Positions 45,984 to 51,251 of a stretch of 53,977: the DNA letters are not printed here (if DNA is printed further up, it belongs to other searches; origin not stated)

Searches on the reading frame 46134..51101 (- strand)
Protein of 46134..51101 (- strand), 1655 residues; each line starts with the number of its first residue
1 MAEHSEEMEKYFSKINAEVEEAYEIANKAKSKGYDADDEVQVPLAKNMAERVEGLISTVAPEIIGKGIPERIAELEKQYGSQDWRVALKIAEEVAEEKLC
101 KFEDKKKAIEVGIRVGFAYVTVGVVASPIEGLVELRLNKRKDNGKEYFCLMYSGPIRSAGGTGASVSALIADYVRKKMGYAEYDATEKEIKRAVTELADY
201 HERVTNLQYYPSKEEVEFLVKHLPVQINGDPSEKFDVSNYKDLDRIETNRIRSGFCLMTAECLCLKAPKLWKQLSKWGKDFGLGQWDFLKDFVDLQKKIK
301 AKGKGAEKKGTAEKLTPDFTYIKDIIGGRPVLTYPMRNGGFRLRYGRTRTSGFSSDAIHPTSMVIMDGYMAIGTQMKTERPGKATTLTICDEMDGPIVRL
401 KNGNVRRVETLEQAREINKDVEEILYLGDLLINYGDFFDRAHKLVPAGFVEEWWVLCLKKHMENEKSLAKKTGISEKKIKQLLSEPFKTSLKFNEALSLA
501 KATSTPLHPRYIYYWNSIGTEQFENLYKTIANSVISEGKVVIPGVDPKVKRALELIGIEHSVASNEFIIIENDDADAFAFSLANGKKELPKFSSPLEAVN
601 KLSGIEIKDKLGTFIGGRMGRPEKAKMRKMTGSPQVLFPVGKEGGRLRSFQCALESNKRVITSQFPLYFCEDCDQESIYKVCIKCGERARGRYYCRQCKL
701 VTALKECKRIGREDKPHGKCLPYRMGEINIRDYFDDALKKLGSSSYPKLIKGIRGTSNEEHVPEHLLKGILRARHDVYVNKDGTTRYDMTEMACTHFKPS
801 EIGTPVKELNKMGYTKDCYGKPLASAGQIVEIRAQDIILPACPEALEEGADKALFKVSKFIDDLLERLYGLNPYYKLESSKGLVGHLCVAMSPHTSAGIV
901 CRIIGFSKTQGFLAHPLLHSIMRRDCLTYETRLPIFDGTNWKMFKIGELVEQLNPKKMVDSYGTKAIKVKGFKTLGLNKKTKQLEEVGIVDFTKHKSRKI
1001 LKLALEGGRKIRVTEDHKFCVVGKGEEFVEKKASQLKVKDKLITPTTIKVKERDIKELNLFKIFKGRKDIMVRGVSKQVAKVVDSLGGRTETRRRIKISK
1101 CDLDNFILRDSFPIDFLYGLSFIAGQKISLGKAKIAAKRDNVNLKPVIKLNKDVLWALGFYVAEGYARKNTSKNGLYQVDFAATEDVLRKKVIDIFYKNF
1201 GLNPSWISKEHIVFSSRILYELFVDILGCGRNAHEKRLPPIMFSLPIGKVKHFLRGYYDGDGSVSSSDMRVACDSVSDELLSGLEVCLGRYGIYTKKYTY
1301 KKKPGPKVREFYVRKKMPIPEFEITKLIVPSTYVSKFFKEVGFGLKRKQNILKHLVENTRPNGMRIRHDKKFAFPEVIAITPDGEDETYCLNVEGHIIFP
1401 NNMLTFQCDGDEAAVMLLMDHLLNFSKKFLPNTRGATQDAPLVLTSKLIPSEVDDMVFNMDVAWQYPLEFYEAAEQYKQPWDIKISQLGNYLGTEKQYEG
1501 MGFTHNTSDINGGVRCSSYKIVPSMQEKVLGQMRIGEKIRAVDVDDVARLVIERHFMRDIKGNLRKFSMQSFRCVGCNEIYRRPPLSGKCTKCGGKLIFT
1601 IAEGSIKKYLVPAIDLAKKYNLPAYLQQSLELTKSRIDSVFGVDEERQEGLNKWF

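Call 95: search_protein_families(library=pfam, proteins=[window:46134-51101:-], max_evalue=0.001)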
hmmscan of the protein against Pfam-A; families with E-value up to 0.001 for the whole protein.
window:46134-51101:- (1655 aa): 5 families
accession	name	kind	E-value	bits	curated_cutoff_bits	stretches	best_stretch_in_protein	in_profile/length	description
PF24844.1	PolC_DP2_central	-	6.8e-116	387.6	24.3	1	313-700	6-368/372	DNA polymerase II large subunit DP2, central domain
PF24846.1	PolC_DP2_cat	-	1.9e-106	355.8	24.3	2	748-927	6-178/299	DNA polymerase II large subunit DP2, catalytic domain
PF03833.19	PolC_DP2_N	-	8.7e-84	281.3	24.3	1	10-293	1-269/271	DNA polymerase II large subunit DP2, N-terminal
PF14890.11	Intein_splicing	-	2.3e-17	63.7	35.8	1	942-1397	9-144/155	Intein splicing domain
PF14528.11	LAGLIDADG_3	-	9.4e-14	51.9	22.5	1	1252-1342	5-82/82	LAGLIDADG-like domain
